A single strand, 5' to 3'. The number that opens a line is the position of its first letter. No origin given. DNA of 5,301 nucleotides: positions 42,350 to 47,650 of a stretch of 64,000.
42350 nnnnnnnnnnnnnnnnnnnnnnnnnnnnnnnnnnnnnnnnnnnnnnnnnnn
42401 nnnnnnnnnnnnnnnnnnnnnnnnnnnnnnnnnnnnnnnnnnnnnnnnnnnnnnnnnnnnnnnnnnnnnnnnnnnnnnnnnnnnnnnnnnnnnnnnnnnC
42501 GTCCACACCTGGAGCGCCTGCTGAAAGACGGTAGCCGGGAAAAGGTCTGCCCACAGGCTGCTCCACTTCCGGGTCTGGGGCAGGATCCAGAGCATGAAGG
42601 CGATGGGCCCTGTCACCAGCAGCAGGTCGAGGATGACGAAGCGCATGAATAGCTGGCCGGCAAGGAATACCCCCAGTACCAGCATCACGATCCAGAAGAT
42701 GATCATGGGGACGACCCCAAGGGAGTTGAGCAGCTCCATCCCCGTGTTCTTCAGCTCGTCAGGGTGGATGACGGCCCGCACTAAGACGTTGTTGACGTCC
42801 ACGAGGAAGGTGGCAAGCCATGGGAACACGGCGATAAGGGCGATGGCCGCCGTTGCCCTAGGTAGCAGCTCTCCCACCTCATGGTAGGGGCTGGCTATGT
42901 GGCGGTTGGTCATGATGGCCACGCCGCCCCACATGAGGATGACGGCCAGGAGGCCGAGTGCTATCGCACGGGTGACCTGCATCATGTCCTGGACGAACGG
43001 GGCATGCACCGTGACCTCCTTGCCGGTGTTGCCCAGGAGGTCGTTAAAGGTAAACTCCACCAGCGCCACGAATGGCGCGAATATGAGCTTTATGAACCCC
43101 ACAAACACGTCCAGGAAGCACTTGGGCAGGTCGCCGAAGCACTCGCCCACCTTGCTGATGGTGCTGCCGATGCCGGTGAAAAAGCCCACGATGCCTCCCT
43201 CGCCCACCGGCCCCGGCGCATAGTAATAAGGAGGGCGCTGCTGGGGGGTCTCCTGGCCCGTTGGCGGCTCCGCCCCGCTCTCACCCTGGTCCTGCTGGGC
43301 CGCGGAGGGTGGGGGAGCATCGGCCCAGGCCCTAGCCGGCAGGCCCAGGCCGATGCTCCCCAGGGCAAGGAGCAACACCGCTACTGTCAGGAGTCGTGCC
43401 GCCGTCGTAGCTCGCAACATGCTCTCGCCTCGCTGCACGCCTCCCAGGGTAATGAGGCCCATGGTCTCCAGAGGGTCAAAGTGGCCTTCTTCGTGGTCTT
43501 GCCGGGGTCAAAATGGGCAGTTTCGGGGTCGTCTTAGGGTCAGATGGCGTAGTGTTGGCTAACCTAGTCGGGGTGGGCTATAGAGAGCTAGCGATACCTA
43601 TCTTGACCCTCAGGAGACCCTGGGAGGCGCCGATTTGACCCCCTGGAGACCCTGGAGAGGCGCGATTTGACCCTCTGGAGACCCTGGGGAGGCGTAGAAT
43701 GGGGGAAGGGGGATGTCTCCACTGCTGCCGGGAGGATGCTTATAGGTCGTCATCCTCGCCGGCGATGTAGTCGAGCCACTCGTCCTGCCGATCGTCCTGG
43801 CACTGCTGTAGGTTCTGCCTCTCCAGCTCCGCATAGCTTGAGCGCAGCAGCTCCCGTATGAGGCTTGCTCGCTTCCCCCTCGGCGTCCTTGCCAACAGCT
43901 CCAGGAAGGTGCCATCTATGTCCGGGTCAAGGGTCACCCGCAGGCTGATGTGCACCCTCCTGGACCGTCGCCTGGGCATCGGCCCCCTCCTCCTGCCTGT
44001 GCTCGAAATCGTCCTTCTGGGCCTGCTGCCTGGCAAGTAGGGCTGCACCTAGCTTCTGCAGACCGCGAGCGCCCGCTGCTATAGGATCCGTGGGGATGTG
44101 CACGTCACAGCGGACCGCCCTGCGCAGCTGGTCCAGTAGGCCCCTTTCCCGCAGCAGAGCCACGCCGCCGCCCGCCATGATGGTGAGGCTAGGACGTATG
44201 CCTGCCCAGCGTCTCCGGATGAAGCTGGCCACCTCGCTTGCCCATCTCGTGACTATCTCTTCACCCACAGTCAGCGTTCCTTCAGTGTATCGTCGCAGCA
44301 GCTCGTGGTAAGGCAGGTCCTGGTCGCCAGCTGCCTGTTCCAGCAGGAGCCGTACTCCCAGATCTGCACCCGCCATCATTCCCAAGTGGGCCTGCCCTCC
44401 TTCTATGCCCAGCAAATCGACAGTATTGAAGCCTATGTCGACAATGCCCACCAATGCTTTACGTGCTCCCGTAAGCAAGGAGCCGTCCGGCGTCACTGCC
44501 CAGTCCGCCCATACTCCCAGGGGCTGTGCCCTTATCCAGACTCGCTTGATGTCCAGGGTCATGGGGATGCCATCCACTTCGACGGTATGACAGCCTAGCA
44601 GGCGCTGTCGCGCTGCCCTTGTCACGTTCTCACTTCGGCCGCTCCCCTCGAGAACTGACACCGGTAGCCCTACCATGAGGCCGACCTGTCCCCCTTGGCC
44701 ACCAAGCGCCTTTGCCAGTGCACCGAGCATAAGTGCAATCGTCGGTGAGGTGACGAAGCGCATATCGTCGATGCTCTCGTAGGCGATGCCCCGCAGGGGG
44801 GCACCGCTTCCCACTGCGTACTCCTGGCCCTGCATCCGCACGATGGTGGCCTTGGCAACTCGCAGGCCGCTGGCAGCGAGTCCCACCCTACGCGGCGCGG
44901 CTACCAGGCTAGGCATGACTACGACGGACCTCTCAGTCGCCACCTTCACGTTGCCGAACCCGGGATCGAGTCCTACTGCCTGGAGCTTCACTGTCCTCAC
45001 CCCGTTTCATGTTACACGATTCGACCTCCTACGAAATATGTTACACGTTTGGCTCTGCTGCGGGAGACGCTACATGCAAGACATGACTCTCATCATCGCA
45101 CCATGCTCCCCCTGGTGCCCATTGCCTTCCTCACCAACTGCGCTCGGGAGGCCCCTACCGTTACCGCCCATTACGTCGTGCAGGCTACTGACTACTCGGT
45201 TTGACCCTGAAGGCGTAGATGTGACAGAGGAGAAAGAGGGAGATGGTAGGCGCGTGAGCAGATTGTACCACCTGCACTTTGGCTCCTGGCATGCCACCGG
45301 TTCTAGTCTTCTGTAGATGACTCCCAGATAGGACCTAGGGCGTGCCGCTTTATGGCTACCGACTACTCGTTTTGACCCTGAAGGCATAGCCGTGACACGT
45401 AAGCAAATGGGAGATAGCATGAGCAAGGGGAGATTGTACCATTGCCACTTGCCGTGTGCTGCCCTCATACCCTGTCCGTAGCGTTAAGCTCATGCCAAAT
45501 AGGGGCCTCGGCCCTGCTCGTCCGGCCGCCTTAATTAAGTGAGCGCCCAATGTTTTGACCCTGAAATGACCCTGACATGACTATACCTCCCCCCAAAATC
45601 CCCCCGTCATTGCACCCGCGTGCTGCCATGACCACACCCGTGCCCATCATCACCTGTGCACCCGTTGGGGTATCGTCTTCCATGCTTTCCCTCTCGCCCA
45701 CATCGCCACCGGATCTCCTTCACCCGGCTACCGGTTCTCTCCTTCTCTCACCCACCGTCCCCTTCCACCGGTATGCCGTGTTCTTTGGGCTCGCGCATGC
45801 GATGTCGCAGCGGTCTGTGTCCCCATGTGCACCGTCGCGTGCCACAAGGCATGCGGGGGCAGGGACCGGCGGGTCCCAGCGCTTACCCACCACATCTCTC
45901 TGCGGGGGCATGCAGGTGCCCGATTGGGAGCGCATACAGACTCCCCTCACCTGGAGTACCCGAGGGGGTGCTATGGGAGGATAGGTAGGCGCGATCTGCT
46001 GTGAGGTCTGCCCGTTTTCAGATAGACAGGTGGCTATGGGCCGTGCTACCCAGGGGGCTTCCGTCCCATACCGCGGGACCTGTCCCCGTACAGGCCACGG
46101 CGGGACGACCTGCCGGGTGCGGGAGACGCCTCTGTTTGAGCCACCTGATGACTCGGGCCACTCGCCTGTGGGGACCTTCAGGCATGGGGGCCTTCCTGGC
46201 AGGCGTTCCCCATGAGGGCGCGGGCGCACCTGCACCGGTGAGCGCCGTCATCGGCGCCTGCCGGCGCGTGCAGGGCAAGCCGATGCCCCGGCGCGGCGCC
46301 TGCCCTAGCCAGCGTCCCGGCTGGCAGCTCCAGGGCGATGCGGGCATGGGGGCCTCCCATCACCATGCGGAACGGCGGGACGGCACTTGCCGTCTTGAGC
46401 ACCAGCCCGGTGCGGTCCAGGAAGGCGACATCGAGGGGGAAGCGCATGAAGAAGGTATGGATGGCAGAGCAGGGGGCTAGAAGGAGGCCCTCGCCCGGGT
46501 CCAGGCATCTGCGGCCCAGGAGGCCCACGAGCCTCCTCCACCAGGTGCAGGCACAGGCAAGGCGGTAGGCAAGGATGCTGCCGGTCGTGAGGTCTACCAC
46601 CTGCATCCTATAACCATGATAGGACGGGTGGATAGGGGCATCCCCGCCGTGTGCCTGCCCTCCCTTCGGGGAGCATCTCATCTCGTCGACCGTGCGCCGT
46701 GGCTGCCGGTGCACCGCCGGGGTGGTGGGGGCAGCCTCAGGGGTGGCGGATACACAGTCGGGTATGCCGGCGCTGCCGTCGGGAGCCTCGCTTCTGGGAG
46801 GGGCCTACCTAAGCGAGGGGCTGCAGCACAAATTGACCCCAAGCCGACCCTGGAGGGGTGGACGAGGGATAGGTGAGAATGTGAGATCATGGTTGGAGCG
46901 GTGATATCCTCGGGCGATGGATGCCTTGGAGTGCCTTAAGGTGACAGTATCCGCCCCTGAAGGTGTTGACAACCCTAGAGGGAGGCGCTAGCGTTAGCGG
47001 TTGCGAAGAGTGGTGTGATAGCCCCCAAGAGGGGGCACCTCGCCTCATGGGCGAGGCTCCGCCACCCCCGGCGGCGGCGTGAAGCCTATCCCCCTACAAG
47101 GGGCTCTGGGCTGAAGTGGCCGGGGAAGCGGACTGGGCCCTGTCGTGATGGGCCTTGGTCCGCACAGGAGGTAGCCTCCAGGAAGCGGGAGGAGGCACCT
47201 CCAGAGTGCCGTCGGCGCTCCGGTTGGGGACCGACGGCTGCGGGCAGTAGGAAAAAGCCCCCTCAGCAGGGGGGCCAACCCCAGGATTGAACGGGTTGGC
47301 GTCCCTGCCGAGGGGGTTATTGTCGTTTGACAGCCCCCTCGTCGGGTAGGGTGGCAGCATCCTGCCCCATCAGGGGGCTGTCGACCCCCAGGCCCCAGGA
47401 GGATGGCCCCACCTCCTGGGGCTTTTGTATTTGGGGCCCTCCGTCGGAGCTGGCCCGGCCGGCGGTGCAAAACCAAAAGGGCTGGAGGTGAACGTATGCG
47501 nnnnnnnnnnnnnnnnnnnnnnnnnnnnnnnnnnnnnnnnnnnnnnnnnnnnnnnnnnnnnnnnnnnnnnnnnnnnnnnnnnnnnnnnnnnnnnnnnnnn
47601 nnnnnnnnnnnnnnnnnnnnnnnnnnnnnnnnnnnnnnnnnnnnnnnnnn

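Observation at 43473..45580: ParM/ParR-like partition cassette bracketed by two different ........-box repeat arrays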

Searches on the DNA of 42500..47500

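Call 37: search_rna_families(source=window, start=42500, end=47500, threshold=evalue, max_evalue=1)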
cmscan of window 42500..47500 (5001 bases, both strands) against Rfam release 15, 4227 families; matches with E-value up to 1: 8.
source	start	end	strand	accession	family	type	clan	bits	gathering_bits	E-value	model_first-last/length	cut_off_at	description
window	47255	47319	+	RF03900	mir-9242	Gene; miRNA;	-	32.8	62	0.0059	1-66/66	no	mir-9242 microRNA precursor family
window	43301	43369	+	RF03577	mir-9193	Gene; miRNA;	-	32.7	55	0.0042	1-74/74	no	mir-9193 microRNA precursor family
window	43313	43360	-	RF03847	mir-1538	Gene; miRNA;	-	29.7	78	0.006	1-58/58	no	mir-1538 microRNA precursor family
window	43312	43361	-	RF00981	mir-939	Gene; miRNA;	-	26.6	84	0.18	16-68/82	no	mir-939 microRNA precursor family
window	43313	43360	+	RF03847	mir-1538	Gene; miRNA;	-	25.3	78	0.087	1-58/58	no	mir-1538 microRNA precursor family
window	47393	47421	+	RF00976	mir-583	Gene; miRNA;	-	23.1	80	0.28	1-62/62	no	mir-583 microRNA precursor family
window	47284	47429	+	RF02354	BjrC80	Gene; sRNA;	-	22.2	80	0.36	1-162/162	no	Bradyrhizobiaceae sRNA BjrC80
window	42901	42951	+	RF01768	flavi_FSE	Cis-reg; frameshift_element;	-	19.8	43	0.38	1-62/62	no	ribosomal frameshift site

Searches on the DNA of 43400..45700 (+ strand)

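Call 9: search_dna_similar(query=window:43400-45700:+, collection=plasmids, mode=distant)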
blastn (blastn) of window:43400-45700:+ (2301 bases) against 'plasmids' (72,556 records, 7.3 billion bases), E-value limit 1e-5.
No match.
